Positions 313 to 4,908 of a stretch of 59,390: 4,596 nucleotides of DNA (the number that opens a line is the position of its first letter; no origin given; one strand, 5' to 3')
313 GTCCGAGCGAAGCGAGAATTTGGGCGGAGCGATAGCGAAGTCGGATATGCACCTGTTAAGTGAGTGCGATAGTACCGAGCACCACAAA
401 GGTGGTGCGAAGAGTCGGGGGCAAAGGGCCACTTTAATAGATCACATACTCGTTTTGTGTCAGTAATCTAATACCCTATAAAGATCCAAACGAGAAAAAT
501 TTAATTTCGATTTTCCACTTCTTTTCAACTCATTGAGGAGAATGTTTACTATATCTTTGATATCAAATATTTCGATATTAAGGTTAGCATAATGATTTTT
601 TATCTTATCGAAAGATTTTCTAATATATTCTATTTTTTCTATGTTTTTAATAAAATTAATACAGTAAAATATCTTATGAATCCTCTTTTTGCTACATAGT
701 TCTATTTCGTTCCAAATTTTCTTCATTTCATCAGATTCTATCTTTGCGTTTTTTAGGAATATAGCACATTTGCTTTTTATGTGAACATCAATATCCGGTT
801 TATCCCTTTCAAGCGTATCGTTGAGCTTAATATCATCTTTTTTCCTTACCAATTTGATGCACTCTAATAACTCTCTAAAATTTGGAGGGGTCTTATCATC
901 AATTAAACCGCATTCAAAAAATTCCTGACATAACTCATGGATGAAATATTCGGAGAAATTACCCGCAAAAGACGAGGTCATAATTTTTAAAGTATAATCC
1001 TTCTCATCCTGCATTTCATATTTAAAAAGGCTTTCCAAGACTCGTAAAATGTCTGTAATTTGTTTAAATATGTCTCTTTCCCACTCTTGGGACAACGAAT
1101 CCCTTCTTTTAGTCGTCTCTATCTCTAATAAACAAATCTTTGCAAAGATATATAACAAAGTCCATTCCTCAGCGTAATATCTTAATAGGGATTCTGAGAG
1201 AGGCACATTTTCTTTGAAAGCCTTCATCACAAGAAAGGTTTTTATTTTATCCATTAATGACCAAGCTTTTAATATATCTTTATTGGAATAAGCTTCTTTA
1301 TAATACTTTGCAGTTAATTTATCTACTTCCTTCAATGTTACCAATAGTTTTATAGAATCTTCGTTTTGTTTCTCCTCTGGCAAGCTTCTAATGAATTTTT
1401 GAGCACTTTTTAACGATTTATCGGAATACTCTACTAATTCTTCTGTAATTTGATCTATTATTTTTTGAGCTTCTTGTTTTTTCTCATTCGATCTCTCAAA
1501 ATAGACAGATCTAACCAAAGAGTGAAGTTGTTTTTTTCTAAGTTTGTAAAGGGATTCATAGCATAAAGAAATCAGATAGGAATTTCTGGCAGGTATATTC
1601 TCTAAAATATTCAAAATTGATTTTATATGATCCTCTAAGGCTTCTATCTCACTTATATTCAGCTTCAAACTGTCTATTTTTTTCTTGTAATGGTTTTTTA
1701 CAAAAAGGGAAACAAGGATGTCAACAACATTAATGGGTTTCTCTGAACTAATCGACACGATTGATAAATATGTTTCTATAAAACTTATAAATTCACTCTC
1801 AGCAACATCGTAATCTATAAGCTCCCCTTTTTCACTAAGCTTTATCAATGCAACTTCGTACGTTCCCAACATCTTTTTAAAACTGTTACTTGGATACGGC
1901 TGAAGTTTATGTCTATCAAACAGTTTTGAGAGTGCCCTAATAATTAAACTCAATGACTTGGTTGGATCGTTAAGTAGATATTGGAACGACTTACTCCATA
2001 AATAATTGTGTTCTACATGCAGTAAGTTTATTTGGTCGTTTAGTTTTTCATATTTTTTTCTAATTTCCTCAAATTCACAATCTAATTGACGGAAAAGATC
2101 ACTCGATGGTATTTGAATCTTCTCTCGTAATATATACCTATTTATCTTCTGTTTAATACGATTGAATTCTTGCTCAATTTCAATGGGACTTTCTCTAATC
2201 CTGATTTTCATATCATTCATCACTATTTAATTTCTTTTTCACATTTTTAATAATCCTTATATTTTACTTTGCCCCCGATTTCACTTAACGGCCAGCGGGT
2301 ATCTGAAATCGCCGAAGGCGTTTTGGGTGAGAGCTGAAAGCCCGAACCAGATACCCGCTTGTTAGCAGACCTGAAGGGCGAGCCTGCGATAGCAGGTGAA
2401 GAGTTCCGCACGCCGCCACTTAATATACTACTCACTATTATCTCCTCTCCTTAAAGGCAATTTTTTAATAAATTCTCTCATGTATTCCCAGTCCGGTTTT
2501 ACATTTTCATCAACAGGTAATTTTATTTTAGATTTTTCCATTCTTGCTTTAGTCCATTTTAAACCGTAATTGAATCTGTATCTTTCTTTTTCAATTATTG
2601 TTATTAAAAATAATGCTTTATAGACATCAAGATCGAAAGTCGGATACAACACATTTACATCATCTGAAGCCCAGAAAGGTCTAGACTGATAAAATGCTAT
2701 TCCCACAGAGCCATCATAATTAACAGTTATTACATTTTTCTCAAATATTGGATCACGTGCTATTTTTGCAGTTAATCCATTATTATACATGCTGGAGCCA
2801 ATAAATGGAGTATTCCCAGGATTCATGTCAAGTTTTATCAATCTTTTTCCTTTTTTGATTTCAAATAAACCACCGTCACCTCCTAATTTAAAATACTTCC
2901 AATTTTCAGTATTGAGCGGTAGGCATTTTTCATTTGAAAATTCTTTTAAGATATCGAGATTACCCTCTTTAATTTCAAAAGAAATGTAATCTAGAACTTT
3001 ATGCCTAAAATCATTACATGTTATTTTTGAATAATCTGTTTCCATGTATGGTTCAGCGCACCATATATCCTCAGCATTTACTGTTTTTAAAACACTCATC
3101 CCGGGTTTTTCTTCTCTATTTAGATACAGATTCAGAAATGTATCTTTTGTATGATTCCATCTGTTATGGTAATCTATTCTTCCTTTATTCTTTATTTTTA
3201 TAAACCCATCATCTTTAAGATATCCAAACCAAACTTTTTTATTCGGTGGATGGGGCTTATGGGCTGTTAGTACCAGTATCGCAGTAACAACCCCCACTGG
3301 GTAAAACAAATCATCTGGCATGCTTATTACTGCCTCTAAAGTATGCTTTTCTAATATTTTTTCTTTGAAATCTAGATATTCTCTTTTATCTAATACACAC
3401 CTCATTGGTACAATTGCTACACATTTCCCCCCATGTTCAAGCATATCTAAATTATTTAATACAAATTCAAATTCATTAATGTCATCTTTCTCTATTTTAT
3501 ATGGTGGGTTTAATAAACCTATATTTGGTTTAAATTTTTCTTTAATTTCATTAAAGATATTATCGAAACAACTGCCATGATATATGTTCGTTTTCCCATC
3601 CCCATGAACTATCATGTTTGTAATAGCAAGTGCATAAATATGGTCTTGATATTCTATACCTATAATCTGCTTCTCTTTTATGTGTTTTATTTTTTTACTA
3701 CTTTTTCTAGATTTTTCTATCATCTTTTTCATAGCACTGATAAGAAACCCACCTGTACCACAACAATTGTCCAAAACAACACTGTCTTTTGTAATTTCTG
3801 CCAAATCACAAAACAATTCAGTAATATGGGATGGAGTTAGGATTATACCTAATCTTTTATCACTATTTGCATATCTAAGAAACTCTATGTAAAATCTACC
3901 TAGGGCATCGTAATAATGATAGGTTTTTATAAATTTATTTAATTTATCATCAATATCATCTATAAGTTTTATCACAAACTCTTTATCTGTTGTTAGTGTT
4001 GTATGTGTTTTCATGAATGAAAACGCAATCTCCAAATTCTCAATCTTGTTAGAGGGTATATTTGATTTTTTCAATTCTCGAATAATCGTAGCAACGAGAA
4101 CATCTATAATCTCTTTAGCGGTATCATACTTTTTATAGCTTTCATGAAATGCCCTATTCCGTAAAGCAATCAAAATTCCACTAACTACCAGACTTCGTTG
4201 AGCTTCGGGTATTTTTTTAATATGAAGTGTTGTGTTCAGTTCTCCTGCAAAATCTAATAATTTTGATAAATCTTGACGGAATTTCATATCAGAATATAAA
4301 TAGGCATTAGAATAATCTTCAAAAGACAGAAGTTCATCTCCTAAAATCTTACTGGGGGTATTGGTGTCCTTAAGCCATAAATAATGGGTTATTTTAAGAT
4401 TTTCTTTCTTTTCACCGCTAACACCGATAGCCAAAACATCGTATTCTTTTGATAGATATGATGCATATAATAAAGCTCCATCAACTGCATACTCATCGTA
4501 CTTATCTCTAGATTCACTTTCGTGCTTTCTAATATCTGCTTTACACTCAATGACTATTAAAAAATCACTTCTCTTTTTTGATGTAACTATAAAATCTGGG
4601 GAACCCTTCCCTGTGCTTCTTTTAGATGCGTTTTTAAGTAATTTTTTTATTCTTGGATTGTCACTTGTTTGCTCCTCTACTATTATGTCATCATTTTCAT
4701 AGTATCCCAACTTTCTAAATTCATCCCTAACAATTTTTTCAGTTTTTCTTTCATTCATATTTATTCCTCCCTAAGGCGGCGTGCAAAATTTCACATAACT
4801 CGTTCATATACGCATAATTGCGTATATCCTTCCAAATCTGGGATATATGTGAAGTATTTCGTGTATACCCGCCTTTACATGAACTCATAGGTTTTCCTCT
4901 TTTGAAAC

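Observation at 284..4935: Conserved GC-rich structured element alternating with AT-rich ORFs: an attC-like gene-cassette architecture with no integrase in view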

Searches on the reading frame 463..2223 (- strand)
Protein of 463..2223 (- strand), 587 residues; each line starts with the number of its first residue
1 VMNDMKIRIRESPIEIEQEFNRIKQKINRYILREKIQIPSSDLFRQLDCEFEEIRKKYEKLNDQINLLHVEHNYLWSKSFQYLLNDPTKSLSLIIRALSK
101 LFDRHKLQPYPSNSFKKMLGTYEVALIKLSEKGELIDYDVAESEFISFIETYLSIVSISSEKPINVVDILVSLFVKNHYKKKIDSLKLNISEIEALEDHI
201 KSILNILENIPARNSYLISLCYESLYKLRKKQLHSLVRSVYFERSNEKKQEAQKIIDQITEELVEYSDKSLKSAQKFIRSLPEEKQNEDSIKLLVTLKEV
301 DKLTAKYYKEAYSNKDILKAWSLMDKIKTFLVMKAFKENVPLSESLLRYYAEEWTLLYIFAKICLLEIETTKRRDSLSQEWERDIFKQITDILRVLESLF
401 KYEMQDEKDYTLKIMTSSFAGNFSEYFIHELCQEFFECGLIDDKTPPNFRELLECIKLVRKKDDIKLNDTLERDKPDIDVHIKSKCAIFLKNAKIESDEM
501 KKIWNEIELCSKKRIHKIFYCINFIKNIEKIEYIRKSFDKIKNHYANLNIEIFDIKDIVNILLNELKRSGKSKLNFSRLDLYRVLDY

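Call 34: find_encoding_contigs(protein=window:463-2223:-, flank=10000, max_places=6)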
Protein window:463-2223:- (587 aa): no gene with exactly this product is on record in the collection.

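Call 36: find_encoding_contigs(protein=window:463-2220:-, flank=10000, max_places=6)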
Protein window:463-2220:- (586 aa): 2 contigs read that carry it; 2 places shown.
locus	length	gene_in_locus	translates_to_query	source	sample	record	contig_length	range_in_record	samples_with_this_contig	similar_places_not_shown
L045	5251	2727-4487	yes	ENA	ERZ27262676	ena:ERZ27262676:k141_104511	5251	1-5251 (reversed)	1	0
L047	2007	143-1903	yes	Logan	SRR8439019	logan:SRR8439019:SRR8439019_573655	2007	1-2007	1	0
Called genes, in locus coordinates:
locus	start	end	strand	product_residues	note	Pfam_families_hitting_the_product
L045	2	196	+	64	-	?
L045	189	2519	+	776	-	PF02384:N6_Mtase, PF01420:Methylase_S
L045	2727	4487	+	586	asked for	-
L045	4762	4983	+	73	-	PF09957:VapB_antitoxin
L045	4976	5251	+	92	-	?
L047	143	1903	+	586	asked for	-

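Call 91: search_protein_families(library=padloc, proteins=[window:463-2220:-], max_evalue=0.01)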
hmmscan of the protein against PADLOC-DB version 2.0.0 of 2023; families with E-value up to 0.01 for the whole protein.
window:463-2220:- (586 aa): 1 family
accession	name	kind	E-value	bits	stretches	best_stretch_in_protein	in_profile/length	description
PDLC03839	LeoA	-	0.00093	16.4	1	14-262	338-558/559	-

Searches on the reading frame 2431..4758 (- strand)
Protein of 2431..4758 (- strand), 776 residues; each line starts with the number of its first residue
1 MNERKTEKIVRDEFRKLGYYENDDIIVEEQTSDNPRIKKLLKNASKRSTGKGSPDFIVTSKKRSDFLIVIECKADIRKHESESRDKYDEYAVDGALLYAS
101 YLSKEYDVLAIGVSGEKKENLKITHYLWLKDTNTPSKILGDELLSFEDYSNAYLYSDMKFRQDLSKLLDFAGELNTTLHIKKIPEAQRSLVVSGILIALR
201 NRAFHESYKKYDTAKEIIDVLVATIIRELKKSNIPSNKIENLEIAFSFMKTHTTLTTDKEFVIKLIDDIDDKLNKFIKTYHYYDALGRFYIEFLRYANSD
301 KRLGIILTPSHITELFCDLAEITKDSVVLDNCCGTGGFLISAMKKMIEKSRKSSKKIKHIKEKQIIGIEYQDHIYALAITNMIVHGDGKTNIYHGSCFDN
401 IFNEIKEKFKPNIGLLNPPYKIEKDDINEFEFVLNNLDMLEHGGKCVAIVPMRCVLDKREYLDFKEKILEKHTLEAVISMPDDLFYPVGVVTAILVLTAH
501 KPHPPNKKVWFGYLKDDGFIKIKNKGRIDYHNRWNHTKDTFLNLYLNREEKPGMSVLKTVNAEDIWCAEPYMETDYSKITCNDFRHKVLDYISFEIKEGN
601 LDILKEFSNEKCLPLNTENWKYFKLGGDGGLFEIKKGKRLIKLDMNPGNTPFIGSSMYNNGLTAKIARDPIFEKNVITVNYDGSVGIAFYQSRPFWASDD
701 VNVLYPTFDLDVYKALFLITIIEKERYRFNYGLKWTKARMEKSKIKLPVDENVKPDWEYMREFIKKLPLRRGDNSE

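Call 35: find_encoding_contigs(protein=window:2431-4758:-, flank=10000, max_places=6)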
Protein window:2431-4758:- (776 aa): 2 contigs read that carry it; 2 places shown.
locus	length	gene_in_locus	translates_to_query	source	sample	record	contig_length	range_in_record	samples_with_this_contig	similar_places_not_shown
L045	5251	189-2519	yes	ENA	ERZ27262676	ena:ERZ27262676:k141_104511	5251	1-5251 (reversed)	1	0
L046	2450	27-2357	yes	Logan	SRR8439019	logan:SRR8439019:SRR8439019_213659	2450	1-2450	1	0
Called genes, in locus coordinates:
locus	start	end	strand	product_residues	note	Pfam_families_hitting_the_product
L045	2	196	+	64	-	?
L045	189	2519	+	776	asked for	PF02384:N6_Mtase, PF01420:Methylase_S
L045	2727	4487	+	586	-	-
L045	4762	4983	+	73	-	PF09957:VapB_antitoxin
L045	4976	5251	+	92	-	?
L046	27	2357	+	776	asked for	PF02384:N6_Mtase, PF01420:Methylase_S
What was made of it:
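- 2289..4798 (-): Cassette 2 (2510 bp). It comprises the B core and extension, a type IIG restriction-methyltransferase gene (2428-4758), the P1 5' strand (4775-4784) and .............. (4785-4798). Only 40 nt lie between the crossover and the ATG, so the cassette has no room for its own promoter. Pfam N6_Mtase plus Methylase_S (call 35).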

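Call 91: search_protein_families(library=padloc, proteins=[window:2431-4758:-], max_evalue=0.01)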
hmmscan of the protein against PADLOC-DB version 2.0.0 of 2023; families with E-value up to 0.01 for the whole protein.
window:2431-4758:- (776 aa): 34 families (the best 25 are shown)
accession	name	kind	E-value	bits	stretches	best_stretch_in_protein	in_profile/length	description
PDLC03608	REase_MTase_IIG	-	2.6e-161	536.3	1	2-599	7-613/614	Type IIG restriction enzyme-methyltransferase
PDLC03602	REase_MTase_IIG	-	1.9e-66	223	1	19-596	15-619/637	Type IIG restriction enzyme-methyltransferase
PDLC03619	REase_MTase_IIG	-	7.4e-57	190.9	1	374-607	1-257/274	Type IIG restriction enzyme-methyltransferase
PDLC03616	REase_MTase_IIG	-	2e-56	189.8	2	211-532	298-626/721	Type IIG restriction enzyme-methyltransferase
PDLC03021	MTase_I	-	5.5e-44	148.8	1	198-543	64-417/491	Type I methyltransferase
PDLC03025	MTase_I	-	1.9e-25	87.6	1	211-511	72-380/569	Type I methyltransferase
PDLC04134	mad2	-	1.1e-24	85.2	1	134-525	107-469/492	mads_2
PDLC03591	Specificity_II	-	6e-24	82.7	1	598-766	159-326/341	Type II specificity subunit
PDLC03026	MTase_I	-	2.5e-20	71.1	1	247-516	89-374/487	Type I methyltransferase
PDLC03029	MTase_I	-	4.3e-18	63.1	2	285-422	156-293/661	Type I methyltransferase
PDLC03031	MTase_I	-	2.5e-15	53.8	2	244-421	126-296/834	Type I methyltransferase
PDLC03218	MTase_II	-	5.7e-15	52.9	1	286-503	248-485/532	Type II methyltransferase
PDLC03036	MTase_I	-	1.1e-12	45.1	1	266-525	177-451/635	Type I methyltransferase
PDLC03027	MTase_I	-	2.2e-12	44.3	2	200-419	56-266/810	Type I methyltransferase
PDLC03030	MTase_I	-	2.3e-12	44.2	1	303-398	329-434/670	Type I methyltransferase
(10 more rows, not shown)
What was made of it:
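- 2289..4798 (-): PADLOC REase_MTase_IIG, 536 bits (call 91).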
